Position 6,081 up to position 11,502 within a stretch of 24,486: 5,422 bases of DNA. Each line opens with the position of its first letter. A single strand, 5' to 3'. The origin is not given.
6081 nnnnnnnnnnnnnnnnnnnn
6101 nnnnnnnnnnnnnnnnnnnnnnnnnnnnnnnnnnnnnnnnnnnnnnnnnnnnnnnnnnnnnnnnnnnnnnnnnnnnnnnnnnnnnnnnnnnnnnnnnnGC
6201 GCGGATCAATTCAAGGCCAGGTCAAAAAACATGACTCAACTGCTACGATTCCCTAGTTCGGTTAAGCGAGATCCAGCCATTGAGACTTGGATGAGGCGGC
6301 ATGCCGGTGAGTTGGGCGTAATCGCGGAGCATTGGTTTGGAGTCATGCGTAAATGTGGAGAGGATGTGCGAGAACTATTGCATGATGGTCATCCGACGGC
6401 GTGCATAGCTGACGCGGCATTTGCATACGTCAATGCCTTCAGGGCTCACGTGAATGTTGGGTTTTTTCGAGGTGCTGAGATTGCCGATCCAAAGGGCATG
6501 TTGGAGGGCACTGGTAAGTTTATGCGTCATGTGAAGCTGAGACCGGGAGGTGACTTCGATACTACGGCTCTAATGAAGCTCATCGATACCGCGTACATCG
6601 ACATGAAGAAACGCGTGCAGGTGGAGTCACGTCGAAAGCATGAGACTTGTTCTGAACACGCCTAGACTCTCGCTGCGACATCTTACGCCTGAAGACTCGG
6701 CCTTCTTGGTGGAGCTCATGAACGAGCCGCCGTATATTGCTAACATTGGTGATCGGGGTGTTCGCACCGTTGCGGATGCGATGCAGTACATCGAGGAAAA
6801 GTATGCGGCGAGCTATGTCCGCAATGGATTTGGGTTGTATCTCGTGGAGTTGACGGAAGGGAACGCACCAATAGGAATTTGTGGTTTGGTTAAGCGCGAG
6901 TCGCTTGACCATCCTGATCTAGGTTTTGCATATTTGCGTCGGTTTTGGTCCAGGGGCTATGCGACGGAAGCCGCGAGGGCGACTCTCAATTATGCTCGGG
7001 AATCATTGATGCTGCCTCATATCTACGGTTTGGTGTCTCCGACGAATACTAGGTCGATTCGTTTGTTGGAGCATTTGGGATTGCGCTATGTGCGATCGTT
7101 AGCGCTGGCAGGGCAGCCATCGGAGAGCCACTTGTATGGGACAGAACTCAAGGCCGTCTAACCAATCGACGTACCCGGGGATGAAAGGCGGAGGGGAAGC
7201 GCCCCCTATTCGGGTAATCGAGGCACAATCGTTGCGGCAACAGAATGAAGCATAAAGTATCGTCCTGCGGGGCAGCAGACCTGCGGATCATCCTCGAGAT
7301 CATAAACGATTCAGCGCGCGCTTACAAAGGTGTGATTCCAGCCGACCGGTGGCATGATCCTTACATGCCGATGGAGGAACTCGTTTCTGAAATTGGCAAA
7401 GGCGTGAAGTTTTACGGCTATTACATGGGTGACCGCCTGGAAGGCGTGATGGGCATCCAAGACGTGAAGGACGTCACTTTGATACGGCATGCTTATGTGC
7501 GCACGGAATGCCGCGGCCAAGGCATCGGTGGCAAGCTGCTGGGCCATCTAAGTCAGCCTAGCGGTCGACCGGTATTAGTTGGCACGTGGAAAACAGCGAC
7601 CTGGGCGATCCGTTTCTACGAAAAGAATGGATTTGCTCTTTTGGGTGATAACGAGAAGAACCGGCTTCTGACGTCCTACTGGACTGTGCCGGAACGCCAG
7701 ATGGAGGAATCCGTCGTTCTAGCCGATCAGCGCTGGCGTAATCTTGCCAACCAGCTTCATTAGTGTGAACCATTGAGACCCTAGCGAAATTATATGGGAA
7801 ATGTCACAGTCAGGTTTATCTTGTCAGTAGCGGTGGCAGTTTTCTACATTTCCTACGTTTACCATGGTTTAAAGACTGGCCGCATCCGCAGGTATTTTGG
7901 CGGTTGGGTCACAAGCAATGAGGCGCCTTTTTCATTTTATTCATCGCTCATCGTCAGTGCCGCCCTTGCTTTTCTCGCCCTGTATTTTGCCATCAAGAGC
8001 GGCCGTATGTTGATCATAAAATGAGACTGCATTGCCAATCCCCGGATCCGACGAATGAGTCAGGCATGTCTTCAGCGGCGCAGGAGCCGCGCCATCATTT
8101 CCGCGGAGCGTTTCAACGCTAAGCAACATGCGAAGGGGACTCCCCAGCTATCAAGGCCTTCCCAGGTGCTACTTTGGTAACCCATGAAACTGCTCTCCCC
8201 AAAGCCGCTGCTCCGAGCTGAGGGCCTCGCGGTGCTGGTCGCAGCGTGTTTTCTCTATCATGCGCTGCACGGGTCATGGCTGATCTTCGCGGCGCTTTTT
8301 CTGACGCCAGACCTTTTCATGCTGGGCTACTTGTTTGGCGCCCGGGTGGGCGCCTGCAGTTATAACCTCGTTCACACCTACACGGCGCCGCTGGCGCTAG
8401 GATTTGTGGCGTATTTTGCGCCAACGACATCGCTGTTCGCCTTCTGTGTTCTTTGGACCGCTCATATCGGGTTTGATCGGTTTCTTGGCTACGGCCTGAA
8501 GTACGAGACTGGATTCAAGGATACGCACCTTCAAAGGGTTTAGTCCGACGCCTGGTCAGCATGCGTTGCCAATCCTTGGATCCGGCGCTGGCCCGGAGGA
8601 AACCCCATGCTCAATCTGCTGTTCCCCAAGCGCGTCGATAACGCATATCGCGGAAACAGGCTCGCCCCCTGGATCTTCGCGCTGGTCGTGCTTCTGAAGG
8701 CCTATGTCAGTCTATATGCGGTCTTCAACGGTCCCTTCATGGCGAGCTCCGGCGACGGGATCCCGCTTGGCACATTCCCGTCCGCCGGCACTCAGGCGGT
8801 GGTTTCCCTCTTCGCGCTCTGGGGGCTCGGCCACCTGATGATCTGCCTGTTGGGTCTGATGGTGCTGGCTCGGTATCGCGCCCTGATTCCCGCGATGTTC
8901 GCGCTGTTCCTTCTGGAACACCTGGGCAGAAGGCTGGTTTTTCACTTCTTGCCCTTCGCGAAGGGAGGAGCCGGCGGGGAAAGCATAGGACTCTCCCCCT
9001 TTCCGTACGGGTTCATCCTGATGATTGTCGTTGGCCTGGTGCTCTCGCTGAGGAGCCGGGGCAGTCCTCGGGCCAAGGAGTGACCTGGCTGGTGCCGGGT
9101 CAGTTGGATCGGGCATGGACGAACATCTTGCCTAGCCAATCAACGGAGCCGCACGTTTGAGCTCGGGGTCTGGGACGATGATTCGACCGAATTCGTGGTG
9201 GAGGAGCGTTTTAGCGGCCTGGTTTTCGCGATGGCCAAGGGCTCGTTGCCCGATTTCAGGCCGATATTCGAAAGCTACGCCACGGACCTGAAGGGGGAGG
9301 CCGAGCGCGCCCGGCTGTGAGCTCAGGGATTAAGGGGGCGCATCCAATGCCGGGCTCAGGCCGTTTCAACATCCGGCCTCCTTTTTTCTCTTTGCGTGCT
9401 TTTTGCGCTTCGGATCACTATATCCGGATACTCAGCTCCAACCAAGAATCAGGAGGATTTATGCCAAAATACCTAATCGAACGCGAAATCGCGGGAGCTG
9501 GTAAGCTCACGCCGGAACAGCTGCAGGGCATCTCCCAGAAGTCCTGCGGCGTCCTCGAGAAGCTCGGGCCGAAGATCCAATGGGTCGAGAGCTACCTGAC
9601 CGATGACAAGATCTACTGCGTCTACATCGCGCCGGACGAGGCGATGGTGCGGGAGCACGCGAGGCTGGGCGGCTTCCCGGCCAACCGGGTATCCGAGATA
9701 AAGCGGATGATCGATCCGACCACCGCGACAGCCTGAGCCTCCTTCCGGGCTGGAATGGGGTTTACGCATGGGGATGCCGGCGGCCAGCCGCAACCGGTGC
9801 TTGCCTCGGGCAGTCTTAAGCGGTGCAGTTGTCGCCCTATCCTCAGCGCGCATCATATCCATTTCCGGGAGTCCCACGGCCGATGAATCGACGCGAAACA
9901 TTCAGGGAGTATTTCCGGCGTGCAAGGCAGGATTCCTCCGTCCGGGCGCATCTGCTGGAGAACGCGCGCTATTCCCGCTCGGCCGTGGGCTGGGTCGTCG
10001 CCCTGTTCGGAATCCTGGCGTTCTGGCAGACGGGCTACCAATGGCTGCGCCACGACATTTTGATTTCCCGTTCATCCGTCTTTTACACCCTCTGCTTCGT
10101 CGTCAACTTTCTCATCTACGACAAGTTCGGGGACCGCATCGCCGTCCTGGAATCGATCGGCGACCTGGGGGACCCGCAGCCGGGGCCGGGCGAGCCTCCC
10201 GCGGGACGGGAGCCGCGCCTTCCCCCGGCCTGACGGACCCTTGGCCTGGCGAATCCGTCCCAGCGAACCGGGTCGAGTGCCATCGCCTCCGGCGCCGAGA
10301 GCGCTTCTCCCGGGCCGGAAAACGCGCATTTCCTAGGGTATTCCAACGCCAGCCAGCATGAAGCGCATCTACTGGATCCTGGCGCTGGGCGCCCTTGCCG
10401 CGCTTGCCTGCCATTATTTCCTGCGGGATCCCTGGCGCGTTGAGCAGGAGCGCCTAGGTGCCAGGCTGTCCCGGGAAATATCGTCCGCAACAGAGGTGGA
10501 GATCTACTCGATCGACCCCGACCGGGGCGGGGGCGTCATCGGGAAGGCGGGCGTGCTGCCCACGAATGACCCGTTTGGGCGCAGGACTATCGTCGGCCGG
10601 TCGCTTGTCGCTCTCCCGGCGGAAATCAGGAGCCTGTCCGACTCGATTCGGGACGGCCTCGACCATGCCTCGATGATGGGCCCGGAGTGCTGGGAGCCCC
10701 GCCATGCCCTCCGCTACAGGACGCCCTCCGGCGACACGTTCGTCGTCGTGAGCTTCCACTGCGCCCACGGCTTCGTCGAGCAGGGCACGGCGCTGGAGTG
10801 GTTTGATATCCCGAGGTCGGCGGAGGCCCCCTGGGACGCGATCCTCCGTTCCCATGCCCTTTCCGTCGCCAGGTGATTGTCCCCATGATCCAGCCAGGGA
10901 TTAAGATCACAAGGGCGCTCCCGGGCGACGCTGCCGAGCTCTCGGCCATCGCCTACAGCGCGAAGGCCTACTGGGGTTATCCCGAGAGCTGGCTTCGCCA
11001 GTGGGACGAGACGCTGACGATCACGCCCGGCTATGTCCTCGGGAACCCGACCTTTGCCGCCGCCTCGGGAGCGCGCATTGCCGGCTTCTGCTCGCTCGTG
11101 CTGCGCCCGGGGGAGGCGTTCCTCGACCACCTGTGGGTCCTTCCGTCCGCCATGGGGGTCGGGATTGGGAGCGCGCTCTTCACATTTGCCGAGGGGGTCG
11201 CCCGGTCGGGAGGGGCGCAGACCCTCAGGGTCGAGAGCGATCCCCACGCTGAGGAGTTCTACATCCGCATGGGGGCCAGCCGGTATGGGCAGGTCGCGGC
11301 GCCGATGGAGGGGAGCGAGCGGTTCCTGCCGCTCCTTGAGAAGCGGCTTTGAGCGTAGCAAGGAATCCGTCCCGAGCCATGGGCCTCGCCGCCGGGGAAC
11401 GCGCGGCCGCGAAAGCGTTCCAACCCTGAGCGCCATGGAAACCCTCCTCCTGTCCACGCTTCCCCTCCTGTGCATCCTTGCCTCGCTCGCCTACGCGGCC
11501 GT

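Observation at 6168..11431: Polar decay gradient: attC sites erode into relics over 5 kb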

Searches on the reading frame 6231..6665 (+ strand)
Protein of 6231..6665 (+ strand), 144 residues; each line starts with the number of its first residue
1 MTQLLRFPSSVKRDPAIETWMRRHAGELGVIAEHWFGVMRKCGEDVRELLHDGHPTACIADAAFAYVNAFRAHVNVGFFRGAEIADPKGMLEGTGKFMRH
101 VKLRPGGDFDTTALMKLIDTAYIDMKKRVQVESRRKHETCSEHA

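Call 20: search_protein_families(library=pfam, proteins=[window:6231-6665:+], max_evalue=0.01)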
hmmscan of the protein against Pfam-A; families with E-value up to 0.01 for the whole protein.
window:6231-6665:+ (144 aa): 2 families
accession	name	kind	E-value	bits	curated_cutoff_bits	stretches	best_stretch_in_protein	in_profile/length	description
PF08818.16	DUF1801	-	1.9e-08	35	27.2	1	40-121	13-84/85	Domain of unknown function (DU1801)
PF18899.5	DUF5655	-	0.00025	21.5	24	1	61-122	44-106/109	Domain of unknown function (DUF5655)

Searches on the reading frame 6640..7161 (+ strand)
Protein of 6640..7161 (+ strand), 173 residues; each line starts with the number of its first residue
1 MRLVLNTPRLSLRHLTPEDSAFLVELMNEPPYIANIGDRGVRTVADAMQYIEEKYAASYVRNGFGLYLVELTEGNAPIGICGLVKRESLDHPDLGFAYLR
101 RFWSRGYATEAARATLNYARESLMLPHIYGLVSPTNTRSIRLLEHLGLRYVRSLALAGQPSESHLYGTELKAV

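Call 20: search_protein_families(library=pfam, proteins=[window:6640-7161:+], max_evalue=0.01)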
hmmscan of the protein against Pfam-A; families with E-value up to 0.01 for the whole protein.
window:6640-7161:+ (173 aa): 2 families
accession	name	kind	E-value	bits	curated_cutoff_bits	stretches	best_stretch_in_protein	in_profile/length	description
PF13302.13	Acetyltransf_3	-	5e-27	95.7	25.4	1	9-149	1-138/138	Acetyltransferase (GNAT) domain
PF00583.31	Acetyltransf_1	-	3e-07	31.2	20.7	1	60-147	28-115/116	Acetyltransferase (GNAT) family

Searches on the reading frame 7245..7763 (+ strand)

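Call 20: search_protein_families(library=pfam, proteins=[window:7245-7763:+], max_evalue=0.01)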
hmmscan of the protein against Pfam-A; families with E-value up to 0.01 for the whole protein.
window:7245-7763:+ (172 aa): 4 families
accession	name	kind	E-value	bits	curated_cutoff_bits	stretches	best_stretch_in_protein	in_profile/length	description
PF13673.13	Acetyltransf_10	-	1.5e-10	41.6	23.6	1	34-137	11-114/128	Acetyltransferase (GNAT) domain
PF13508.13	Acetyltransf_7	-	4.2e-10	40.3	27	1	56-130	5-82/84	Acetyltransferase (GNAT) domain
PF00583.31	Acetyltransf_1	-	2.2e-06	28.4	20.7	1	53-130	32-116/116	Acetyltransferase (GNAT) family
PF14542.12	Acetyltransf_CG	-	0.00037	21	30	1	64-100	10-47/80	GCN5-related N-acetyl-transferase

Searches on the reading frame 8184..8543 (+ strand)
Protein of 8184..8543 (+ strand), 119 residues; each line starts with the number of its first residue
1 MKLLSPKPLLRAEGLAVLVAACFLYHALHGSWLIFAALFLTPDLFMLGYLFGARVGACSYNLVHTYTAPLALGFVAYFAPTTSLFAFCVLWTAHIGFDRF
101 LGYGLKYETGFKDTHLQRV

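Call 20: search_protein_families(library=pfam, proteins=[window:8184-8543:+], max_evalue=0.01)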
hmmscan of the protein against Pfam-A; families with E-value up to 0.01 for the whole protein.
window:8184-8543:+ (119 aa): 1 family
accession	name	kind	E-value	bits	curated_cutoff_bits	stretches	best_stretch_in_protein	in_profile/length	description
PF14079.11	DUF4260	-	1.6e-40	138.1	27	1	9-119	3-113/113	Domain of unknown function (DUF4260)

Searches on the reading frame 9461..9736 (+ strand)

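Call 20: search_protein_families(library=pfam, proteins=[window:9461-9736:+], max_evalue=0.01)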
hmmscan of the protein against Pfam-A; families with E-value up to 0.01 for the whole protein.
window:9461-9736:+ (91 aa): 1 family
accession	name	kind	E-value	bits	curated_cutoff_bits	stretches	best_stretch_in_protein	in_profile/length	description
PF14026.12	SCO4226-like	-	1.8e-27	95.8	28.5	1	4-80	1-76/76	Nickel responsive protein SCO4226-like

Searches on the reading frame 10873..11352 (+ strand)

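Call 20: search_protein_families(library=pfam, proteins=[window:10873-11352:+], max_evalue=0.01)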
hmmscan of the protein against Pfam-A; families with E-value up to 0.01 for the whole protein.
window:10873-11352:+ (159 aa): 3 families
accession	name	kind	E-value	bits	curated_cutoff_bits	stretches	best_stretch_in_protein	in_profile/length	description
PF00583.31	Acetyltransf_1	-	8.3e-10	39.4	20.7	1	36-134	16-115/116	Acetyltransferase (GNAT) family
PF13508.13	Acetyltransf_7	-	3.3e-08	34.2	27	1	61-134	6-81/84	Acetyltransferase (GNAT) domain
PF13673.13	Acetyltransf_10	-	3.4e-08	34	23.6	1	60-134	33-106/128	Acetyltransferase (GNAT) domain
